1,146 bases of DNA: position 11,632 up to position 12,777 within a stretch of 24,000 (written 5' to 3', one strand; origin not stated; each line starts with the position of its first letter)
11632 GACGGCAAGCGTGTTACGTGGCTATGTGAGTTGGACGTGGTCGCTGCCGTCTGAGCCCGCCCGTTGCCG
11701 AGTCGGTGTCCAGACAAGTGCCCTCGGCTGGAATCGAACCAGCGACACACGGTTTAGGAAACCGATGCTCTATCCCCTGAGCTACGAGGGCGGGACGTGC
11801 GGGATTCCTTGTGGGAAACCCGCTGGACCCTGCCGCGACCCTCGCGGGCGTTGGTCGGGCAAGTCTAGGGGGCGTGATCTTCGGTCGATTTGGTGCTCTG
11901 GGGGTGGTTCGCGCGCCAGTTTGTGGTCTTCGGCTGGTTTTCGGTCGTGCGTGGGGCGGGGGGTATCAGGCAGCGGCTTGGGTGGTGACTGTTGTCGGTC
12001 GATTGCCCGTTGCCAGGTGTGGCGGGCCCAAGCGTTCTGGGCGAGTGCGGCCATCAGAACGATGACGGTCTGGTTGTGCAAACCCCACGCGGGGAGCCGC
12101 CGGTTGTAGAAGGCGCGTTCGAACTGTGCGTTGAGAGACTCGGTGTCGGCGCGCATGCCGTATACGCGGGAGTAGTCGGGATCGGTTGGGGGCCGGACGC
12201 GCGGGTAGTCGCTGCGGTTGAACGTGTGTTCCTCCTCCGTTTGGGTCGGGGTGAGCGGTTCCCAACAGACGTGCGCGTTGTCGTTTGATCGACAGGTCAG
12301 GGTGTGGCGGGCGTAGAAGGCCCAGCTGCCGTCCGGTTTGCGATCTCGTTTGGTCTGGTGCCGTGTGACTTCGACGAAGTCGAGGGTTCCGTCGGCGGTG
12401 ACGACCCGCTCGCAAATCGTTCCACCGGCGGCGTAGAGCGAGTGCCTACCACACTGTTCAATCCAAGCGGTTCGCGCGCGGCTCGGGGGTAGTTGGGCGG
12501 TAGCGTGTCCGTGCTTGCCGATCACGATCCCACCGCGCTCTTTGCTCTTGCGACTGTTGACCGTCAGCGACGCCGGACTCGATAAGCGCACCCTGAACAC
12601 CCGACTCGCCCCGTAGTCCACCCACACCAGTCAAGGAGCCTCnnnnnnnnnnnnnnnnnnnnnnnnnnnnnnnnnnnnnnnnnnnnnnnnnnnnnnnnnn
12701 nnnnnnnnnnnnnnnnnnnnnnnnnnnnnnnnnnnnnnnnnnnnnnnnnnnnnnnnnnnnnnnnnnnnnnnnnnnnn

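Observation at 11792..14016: Heliorhodopsin packaged as a promoter-less cassette between two direct copies of a truncated transposase gene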

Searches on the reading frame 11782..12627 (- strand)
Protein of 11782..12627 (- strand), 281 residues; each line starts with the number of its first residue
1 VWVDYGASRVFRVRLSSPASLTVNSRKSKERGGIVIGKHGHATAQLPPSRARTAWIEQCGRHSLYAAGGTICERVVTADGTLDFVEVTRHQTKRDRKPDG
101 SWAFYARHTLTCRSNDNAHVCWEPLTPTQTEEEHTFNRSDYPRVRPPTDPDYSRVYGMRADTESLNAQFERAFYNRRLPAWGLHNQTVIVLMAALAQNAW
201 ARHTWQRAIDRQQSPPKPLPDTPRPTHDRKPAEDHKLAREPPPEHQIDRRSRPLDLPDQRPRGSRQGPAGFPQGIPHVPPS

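Call 6: search_protein_families(library=pfam, proteins=[window:11782-12627:-], max_evalue=0.1)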
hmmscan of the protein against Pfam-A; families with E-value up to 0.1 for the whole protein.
window:11782-12627:- (281 aa): 0 families

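Call 10: search_protein_families(library=ncbifam, proteins=[window:11785-12627:-], max_evalue=1)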
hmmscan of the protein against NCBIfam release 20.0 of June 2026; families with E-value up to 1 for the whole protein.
window:11785-12627:- (281 aa): 2 families
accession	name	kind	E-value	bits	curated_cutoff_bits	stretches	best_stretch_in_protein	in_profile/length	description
NF033551.1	transpos_IS1182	equivalog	0.031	13.2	270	1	150-199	432-482/488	IS1182 family transposase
NF033539.1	transpos_IS1380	equivalog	0.05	12.2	180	1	149-199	321-371/419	IS1380 family transposase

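Call 11: search_protein_families(library=phrogs, proteins=[window:11785-12627:-], max_evalue=1)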
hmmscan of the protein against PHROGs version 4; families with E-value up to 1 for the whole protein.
window:11785-12627:- (281 aa): 1 family
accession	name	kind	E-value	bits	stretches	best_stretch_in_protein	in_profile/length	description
phrog_5813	-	tail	0.13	12.7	1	179-234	204-258/318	tail assembly chaperone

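Call 13: find_homologous_proteins(query=window:11785-12627:-, max_evalue=0.001)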
Query window:11785-12627:- (281 aa): 33 proteins with E <= 0.001 among 1262 candidates.
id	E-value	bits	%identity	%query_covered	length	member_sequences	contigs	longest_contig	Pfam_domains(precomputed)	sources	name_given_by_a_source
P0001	3.9e-183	626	100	96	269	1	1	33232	-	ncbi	ncbi:MAG: hypothetical protein ABI720_00285 [Actinomycetes bacterium]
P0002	3.8e-113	396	89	68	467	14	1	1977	-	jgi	-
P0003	6.4e-108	379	86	68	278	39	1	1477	-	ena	-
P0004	6.1e-89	317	71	68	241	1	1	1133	-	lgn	-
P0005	3.0e-82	295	86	54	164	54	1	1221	-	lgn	-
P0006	1.2e-74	270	62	68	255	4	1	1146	-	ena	-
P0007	8.6e-65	237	78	48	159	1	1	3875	-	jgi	jgi:hypothetical protein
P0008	1.3e-57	214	85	31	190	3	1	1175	-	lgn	-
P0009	5.1e-56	209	85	38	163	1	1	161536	-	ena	-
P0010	7.6e-56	208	52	71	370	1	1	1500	-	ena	-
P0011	9.4e-56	208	51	72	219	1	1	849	-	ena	-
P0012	4.2e-55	205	53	68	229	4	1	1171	-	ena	-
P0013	6.7e-55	205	54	67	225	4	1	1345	-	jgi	-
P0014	7.1e-55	205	53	68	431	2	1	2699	-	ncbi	-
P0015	2.8e-54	203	53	69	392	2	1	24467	-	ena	-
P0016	3.2e-53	199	50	71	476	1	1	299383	-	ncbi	-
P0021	1.3e-50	191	51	63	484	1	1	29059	-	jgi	jgi:hypothetical protein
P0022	2.0e-49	187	45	74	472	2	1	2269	-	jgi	-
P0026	2.0e-47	180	49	63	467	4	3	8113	-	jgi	-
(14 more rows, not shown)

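Call 19: find_encoding_contigs(protein=P0002, flank=5000)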
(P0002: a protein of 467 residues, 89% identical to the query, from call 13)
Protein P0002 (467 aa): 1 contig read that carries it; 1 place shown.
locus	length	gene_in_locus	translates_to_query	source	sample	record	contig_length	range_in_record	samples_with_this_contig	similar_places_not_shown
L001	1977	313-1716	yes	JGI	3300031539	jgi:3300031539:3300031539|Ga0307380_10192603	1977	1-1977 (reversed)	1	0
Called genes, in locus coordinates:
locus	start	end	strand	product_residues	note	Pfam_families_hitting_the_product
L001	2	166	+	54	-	?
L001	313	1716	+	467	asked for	-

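Call 20: find_encoding_contigs(protein=P0016, flank=6000)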
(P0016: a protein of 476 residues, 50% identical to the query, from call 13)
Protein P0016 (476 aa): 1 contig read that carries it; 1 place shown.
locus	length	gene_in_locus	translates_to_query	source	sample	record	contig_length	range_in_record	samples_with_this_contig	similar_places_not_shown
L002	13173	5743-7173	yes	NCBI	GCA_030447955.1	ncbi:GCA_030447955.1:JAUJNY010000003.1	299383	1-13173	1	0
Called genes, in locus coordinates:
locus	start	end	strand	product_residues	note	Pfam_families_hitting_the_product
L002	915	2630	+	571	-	PF02384:N6_Mtase, PF07669:Eco57I (faint), PF22837:M_Eco57I_C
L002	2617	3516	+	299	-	-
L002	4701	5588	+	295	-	-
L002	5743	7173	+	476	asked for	-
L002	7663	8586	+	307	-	PF03631:Virul_fac_BrkB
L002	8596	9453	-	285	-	PF01636:APH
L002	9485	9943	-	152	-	PF03013:Pyr_excise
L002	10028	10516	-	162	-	PF07098:DUF1360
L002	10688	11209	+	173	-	-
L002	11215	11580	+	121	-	PF18029:Glyoxalase_6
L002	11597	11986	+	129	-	-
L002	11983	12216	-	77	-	-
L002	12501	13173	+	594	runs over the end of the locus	-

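Call 25: find_encoding_contigs(protein=P0021, flank=6000)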
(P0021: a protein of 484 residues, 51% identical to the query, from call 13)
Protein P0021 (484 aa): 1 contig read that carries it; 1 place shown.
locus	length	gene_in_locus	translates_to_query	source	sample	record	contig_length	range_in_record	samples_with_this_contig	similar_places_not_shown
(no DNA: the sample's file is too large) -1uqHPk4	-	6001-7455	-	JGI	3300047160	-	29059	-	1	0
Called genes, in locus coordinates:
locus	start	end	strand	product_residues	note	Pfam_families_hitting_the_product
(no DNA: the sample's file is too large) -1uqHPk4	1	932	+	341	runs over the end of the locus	-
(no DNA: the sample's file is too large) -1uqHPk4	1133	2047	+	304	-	-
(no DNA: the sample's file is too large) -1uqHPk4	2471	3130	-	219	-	-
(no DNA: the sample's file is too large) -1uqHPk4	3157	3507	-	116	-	PF00356:LacI (weak)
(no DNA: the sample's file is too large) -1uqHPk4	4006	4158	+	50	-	-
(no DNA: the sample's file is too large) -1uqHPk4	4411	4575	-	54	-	-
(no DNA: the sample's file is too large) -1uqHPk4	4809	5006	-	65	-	-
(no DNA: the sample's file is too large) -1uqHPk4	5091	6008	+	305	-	-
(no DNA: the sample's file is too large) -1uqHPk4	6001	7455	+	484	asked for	-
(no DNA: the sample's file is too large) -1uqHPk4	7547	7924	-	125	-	-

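Call 26: search_protein_families(library=pfam, proteins=[P0002, P0016, P0022, P0026, P0021], max_evalue=1)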
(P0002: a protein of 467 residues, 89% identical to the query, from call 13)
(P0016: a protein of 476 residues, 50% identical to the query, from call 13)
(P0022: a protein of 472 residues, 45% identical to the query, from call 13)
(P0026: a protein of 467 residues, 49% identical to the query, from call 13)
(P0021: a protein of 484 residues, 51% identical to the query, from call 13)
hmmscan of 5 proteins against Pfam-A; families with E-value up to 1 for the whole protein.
P0002 (467 aa): 0 families

P0016 (476 aa): 0 families

P0022 (472 aa): 0 families

P0026 (467 aa): 0 families

P0021 (484 aa): 0 families

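Call 27: search_protein_families(library=ncbifam, proteins=[P0002, P0016, P0022, P0026, P0021], max_evalue=1)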
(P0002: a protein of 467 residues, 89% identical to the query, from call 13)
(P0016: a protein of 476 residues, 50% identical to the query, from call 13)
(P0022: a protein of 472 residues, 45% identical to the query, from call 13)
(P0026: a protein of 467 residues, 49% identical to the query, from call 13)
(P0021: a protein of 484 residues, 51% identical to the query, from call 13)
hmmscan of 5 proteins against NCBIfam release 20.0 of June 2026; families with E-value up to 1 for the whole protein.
P0002 (467 aa): 2 families
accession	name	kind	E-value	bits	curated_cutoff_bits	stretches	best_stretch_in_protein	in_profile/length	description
NF033551.1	transpos_IS1182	equivalog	0.017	14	270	1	398-446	433-482/488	IS1182 family transposase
NF033539.1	transpos_IS1380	equivalog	0.14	10.7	180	1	396-446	321-371/419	IS1380 family transposase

P0016 (476 aa): 1 family
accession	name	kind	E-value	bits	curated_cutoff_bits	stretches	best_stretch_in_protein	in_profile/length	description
NF033551.1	transpos_IS1182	equivalog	0.016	14.2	270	1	400-450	430-481/488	IS1182 family transposase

P0022 (472 aa): 2 families
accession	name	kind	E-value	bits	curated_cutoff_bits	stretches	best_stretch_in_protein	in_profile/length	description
NF033551.1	transpos_IS1182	equivalog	0.091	11.6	270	0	392-442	430-481/488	IS1182 family transposase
NF033579.1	transpos_IS5_2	equivalog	0.13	11.7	140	0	212-270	161-217/289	IS5 family transposase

P0026 (467 aa): 0 families

P0021 (484 aa): 1 family
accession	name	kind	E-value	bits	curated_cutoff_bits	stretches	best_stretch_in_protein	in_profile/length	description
NF033579.1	transpos_IS5_2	equivalog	0.013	15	140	0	249-306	162-218/289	IS5 family transposase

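Call 30: search_solved_structures(query=A1, max_evalue=10)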
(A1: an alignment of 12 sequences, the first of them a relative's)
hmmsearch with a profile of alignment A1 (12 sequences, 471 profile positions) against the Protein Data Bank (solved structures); distinct sequences matched with E-value up to 10: 1.
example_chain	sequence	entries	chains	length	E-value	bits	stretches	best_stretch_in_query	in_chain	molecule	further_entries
2dbi_A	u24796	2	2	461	0.024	16.8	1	209-299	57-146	Hypothetical protein ybiU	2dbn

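Call 41: predict_structure(alignment_id=A1)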
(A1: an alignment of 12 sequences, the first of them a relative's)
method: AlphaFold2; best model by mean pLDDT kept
length: 467 residues; sequences in the alignment: 12
mean_pLDDT: 70.3   pTM: 0.62
mean pLDDT of the five models: 70.3, 65.8, 63.3, 58.9, 53.4
residues with pLDDT >= 90: 40; 70-90: 234; 50-70: 114; < 50: 79
segments of 3 or more residues with pLDDT < 50: 149-157, 174-192, 271-278, 392-411, 418-427, 461-467
pLDDT, mean of each block of 10 residues (from residue 1): 88 88 56 77 81 78 90 82 81 82 85 92 83 63 67 45 64 47 38 69 66 73 76 89 72 79 78 47 58 81 78 74 73 70 71 78 82 79 65 40 32 49 47 79 85 75 45
secondary structure, 60 per line:
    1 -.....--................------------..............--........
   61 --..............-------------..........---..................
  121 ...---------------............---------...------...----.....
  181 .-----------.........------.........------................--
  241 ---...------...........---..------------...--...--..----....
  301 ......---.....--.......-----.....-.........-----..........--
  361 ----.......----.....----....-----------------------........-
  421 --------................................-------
elements in order: H2-6 H9-24 H37-50 H53-60 H63-76 H90-99 H103-123 E142-150 E160-162 E169-171 H176-181 E193-201 E208-216 H223-238 E244-246 H253-263 E281-283 E286-288 H297-306 E310-314 E317-323 E329-333 E335-343 E349-358 E365-371 H376-380 H385-388 H412-419 H429-460
